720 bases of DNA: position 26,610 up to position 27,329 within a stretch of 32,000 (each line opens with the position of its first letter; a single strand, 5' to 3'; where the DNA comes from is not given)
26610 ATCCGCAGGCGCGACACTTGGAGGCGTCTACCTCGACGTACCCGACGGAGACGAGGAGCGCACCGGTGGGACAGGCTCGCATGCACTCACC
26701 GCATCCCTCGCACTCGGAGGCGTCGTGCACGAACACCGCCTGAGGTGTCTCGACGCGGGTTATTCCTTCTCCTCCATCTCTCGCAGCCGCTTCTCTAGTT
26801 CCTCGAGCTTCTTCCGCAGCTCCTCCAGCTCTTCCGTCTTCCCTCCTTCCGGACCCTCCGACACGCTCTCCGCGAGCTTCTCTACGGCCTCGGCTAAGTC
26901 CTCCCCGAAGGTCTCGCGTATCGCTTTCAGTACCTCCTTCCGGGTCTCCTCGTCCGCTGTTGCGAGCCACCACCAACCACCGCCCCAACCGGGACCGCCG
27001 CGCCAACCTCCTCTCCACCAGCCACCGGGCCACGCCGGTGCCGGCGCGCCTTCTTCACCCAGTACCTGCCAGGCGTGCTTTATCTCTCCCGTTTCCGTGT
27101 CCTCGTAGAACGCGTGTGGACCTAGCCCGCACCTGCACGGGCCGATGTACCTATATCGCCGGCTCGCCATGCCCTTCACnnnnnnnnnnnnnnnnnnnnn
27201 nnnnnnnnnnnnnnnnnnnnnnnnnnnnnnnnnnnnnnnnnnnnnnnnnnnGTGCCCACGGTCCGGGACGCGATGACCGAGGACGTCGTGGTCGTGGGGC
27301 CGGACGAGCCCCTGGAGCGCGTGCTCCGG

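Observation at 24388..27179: Six-gene translationally coupled operon (DUF5320-like, ferredoxin, Zn-ribbon/RGG, NifX-like, two MinD-ferredoxin ATPases) with no assigned function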

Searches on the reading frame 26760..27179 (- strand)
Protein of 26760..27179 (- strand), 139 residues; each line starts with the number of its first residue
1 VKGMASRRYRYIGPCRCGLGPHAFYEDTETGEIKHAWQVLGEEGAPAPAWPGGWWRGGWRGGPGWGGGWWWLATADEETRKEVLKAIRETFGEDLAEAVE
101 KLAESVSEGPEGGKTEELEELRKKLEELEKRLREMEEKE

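Call 4: search_protein_families(library=pfam, proteins=[window:26760-27179:-], max_evalue=0.01)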
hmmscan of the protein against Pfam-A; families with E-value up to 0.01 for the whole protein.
window:26760-27179:- (139 aa): 1 family
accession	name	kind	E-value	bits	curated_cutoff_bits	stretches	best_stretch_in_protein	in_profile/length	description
PF00542.24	Ribosomal_L12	-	0.005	17.6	25.9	1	72-127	5-59/67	Ribosomal protein L7/L12 C-terminal domain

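Call 5: search_protein_families(library=pfam, proteins=[window:26760-27179:-], max_evalue=10)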
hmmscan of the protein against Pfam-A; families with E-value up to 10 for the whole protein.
window:26760-27179:- (139 aa): 6 families
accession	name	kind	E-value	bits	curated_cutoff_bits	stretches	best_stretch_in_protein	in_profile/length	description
PF00542.24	Ribosomal_L12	-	0.005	17.6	25.9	1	72-127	5-59/67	Ribosomal protein L7/L12 C-terminal domain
PF17253.7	DUF5320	-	0.028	16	27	1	53-104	44-98/99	Family of unknown function (DUF5320)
PF05461.16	ApoL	-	0.045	13.6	25.9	1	94-136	255-297/298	Apolipoprotein L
PF16752.10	TBCC_N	-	0.051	14.3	27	1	76-134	23-80/115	Tubulin-specific chaperone C N-terminal domain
PF05130.17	FlgN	-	0.16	12.8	30.5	1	77-137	57-109/147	FlgN protein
PF23921.1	DUF7260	-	0.5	10.2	27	1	89-132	93-186/242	Domain of unknown function (DUF7260)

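Call 6: search_protein_families(library=ncbifam, proteins=[window:26760-27179:-], max_evalue=0.01)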
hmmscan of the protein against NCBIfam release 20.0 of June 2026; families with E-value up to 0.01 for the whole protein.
window:26760-27179:- (139 aa): 0 families

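Call 53: find_homologous_proteins(query=window:26760-27179:-, max_evalue=0.01)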
Query window:26760-27179:- (139 aa): 22 proteins with E <= 0.01 among 124 candidates.
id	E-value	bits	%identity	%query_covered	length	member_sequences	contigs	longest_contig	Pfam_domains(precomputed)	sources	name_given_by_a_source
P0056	4.9e-85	301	100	98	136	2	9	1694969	-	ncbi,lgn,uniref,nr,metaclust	ncbi:hypothetical protein [Methanopyrus kandleri]|uniref:Uncharacterized protein conserved in archae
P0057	2.3e-72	260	89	96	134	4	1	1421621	-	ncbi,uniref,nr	ncbi:hypothetical protein [Methanopyrus sp. SNP6]|uniref:hypothetical protein n=1 Tax=Methanopyrus s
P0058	1.3e-68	248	74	97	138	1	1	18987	-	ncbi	ncbi:hypothetical protein [Methanopyrus sp.]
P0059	3.0e-65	237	73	98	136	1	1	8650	-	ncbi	ncbi:hypothetical protein [Methanopyrus sp.]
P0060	2.1e-57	211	74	77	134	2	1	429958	-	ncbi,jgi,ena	-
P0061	7.4e-21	93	48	93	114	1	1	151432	-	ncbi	-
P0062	1.1e-20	92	48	85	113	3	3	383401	-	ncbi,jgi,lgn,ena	-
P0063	4.2e-8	51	72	23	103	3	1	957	-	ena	-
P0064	5.5e-7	47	59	29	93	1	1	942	-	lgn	-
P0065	8.3e-7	47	59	29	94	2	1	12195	-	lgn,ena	-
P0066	2.1e-6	46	74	22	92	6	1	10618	PF17253.8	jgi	-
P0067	2.4e-6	45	74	22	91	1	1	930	-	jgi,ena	-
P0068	4.2e-6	45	64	26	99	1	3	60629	-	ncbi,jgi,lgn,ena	-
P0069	8.5e-6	44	63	27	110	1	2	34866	-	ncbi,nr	ncbi:MAG: hypothetical protein NC827_05550 [Candidatus Omnitrophica bacterium]|nr:hypothetical prote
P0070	3.6e-5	42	56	29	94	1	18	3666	-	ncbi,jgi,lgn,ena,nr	ncbi:MAG TPA: hypothetical protein EYP21_06125 [Syntrophaceae bacterium]|nr:hypothetical protein [Sy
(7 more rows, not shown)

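Call 57: find_encoding_contigs(protein=P0068, flank=6000, max_places=2)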
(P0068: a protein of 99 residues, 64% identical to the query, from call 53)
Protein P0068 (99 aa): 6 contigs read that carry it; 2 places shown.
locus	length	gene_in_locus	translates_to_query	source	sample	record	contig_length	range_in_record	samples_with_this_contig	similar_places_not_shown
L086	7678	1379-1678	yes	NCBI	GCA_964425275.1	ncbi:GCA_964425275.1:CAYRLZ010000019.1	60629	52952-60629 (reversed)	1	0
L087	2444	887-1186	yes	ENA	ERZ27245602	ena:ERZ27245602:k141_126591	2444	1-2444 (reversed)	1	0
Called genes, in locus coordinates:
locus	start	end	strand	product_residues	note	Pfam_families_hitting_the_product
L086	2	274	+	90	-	?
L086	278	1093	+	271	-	PF01656:CbiA, PF02374:ArsA_ATPase (weak), PF10609:ParA, PF13614:AAA_31 (weak)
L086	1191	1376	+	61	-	-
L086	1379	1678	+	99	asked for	-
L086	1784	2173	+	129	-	PF01451:LMWPc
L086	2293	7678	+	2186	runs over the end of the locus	-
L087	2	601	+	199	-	?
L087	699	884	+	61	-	-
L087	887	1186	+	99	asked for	-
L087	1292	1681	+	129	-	PF01451:LMWPc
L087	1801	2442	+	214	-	?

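Call 58: find_encoding_contigs(protein=P0062, flank=6000, max_places=2)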
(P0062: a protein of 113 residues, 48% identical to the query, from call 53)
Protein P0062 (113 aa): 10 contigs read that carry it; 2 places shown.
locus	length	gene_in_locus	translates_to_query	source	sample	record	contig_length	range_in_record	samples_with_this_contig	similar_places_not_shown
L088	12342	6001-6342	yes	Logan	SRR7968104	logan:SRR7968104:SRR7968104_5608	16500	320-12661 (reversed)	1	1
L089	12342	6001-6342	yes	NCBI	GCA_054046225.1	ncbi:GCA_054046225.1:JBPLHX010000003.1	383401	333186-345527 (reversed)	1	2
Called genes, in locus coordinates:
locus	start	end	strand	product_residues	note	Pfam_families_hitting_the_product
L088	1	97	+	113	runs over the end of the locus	PF01248:Ribosomal_L7Ae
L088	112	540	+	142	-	PF00013:KH_1 (faint), PF07650:KH_2, PF13083:KH_KhpA-B (faint), PF26594:KH_NusA_2nd (weak), PF07650:KH_2 (weak), PF26594:KH_NusA_2nd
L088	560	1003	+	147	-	PF00164:Ribosom_S12_S23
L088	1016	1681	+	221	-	PF00177:Ribosomal_S7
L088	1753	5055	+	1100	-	PF14890:Intein_splicing, PF14528:LAGLIDADG_3 (weak), PF00009:GTP_EFTU, PF03144:GTP_EFTU_D2, PF22042:EF-G_D2, PF14492:EFG_III, PF03764:EFG_IV, PF00679:EFG_C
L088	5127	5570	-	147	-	-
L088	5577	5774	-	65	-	-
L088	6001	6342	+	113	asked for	-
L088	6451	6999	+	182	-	PF02830:V4R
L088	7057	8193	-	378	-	PF04055:Radical_SAM (weak), PF19238:Radical_SAM_2, PF04459:DUF512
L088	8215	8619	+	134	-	PF01989:AcnX_swivel_put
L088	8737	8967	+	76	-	PF09472:MtrF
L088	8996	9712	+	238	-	PF02441:Flavoprotein, PF00037:Fer4 (weak), PF13237:Fer4_10, PF14697:Fer4_21, PF12838:Fer4_7, PF13187:Fer4_9, PF00037:Fer4, PF12797:Fer4_2 (weak), +5 more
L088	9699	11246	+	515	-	PF20123:DUF6513 (weak), PF00809:Pterin_bind, PF14251:PterinBD-DUF4346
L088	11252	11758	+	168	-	-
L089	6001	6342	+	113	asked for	-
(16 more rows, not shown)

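Call 77: predict_structure(alignment_id=A2)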
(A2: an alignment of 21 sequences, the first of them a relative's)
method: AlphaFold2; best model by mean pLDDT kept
length: 136 residues; sequences in the alignment: 21
mean_pLDDT: 70.3   pTM: 0.32
mean pLDDT of the five models: 70.3, 64.4, 64.4, 62.7, 62.3
residues with pLDDT >= 90: 9; 70-90: 74; 50-70: 25; < 50: 28
segments of 3 or more residues with pLDDT < 50: 42-64, 108-110
pLDDT, mean of each block of 10 residues (from residue 1): 74 70 91 79 42 36 53 79 87 82 59 68 87 78
secondary structure, 60 per line:
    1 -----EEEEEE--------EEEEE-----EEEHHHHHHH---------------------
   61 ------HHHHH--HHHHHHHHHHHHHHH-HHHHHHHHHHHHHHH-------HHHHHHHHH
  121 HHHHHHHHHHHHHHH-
elements in order: E6-11 E20-24 E30-32 H33-39 H67-71 H74-88 H90-104 H112-135

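Call 82: fold_search(model_id=the predicted structure, library=pdb)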
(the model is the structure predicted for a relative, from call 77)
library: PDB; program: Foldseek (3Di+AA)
matches with E <= 10: 98; with E <= 0.001: 0
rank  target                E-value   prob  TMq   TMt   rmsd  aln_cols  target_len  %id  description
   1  5yzg_Y                1.0e+00  0.09  0.21  0.16  20.1       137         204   19  The Cryo-EM Structure of Human Catalytic Step I Spliceosome (C complex) at 4.1 angstrom resolution (released 2018-08-08)
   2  9qf5_Bk               1.7e+00  0.12  0.17  0.34  12.9        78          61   14  Structure of P. furiosus 70S ribosome grown at 102deg (released 2025-11-05)
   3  1dd3_A                2.7e+00  0.35  0.24  0.25   7.0        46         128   24  CRYSTAL STRUCTURE OF RIBOSOMAL PROTEIN L12 FROM THERMOTOGA MARITIMA (released 2000-11-13)
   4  2yse_MODEL_1_A        3.5e+00  0.16  0.19  0.37   4.4        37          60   14  Solution structure of the second WW domain from the human membrane-associated guanylate kinase, WW and PDZ dom (released 2007-10-09)
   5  3wkn_G                4.2e+00  0.10  0.18  0.40   4.1        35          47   28  Crystal structure of the artificial protein AFFinger p17 (AF.p17) complexed with Fc fragment of human IgG (released 2014-10-29)
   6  1ad9_B                4.2e+00  0.02  0.12  0.09   6.2        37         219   19  IGG-FAB FRAGMENT OF ENGINEERED HUMAN MONOCLONAL ANTIBODY CTM01 (released 1998-02-25)
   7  8om2_L                4.5e+00  0.04  0.10  0.11   6.1        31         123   16  Small subunit of yeast mitochondrial ribosome in complex with METTL17/Rsm22. (released 2024-01-10)
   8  6xey_F                4.8e+00  0.02  0.10  0.11   6.8        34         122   15  Cryo-EM structure of the SARS-CoV-2 spike glycoprotein bound to Fab 2-4 (released 2020-07-22)
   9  8dww_H                4.8e+00  0.01  0.10  0.11   7.0        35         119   23  Chikungunya VLP in complex with neutralizing Fab 506.A08 (asymmetric unit) (released 2023-05-31)
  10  5jop_H                5.1e+00  0.04  0.14  0.10   7.0        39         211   15  Crystal structure of anti-glycan antibody Fab14.22 in complex with Streptococcus pneumoniae serotype 14 tetrasaccharid (released 2017-03-22)
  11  2fr4_B                5.1e+00  0.04  0.14  0.10   7.5        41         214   15  Structure of Fab DNA-1 complexed with a stem-loop DNA ligand (released 2007-01-09)
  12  1o7y_B                5.1e+00  0.02  0.14  0.22   6.2        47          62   11  Crystal structure of IP-10 M-form (released 2003-05-08)
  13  9qf6_Bk               5.4e+00  0.06  0.17  0.34  12.9        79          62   15  Structure of P. furiosus 70S ribosome in RsmB deleted strain (released 2025-11-05)
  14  2d7t_H                5.4e+00  0.02  0.10  0.12   6.1        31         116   16  Crystal structure of human anti polyhydroxybutyrate antibody Fv (released 2006-12-12)
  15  2ivw_MODEL_1_A        5.8e+00  0.15  0.17  0.20   2.2        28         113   25  The solution structure of a domain from the Neisseria meningitidis PilP pilot protein. (released 2007-02-13)
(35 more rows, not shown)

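Call 83: search_protein_representatives(alignment_id=A2)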
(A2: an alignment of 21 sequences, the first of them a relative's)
Query: 21 sequences, 95 profile positions. Proteins with E-value up to 0.001 (for the whole library): 122; up to 1e-10: 77; up to 1e-30: 1. The best 122 are listed.
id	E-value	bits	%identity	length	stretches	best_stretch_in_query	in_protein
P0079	4.1e-32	126.3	-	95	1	2-92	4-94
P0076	2.7e-29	117.2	-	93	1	1-95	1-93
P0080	8.6e-29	115.6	-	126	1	3-92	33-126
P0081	5.2e-28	113.1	-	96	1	2-94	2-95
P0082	3.2e-27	110.6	-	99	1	2-90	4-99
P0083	8.2e-27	109.3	-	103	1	1-94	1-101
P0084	2.5e-26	107.7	-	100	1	16-94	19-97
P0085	7.1e-26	106.3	-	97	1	6-92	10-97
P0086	1.4e-25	105.3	-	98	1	6-94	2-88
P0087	4.1e-25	103.8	-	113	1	9-90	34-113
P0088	7.5e-25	103.0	-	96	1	1-92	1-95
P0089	1.8e-24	101.8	-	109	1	3-94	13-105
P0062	4.0e-24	100.7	-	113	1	19-91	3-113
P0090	6.0e-24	100.1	-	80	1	18-90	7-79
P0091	7.1e-24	99.9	-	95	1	7-91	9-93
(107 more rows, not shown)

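Call 85: search_protein_families(library=pfam, alignment_id=A6, max_evalue=0.01)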
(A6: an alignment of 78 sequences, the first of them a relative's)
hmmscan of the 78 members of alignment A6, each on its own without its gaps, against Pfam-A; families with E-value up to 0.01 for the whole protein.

A. member 1, P0056 (136 aa): 1 family
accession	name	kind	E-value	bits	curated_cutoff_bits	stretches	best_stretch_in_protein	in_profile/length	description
PF00542.24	Ribosomal_L12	-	0.0047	17.6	25.9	1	69-124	5-59/67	Ribosomal protein L7/L12 C-terminal domain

B. families by the number of members that match (of 78 scanned): 44 families (the first 25 are shown)
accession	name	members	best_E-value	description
PF17253.7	DUF5320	42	1.2e-07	Family of unknown function (DUF5320)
PF15372.11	DUF4600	4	0.00046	Domain of unknown function (DUF4600)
PF02183.23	HALZ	4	0.0029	Homeobox associated leucine zipper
PF13240.11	Zn_Ribbon_1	3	3.1e-08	zinc-ribbon domain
PF13248.11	Zn_ribbon_3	3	2.1e-06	zinc-ribbon domain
PF17032.10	Zn_ribbon_15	3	5.8e-05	zinc-ribbon family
PF12773.13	DZR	3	6.5e-05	Double zinc ribbon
PF16471.10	JIP_LZII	2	7.9e-05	JNK-interacting protein leucine zipper II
PF05377.16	FlaC_arch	2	0.00031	Flagella accessory protein C (FlaC)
PF17675.6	APG6_N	2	0.00092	Apg6 coiled-coil region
PF04977.20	DivIC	2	0.0039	Septum formation initiator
PF25450.1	Rab11-FIP3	1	3.5e-06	Rab11-FIP3-like domain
PF08271.17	Zn_Ribbon_TF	1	0.0005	TFIIB zinc-binding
PF15871.10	JMY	1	0.00072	Junction-mediating and -regulatory protein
PF19962.4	EAD9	1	0.00088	Effector-associated domain 9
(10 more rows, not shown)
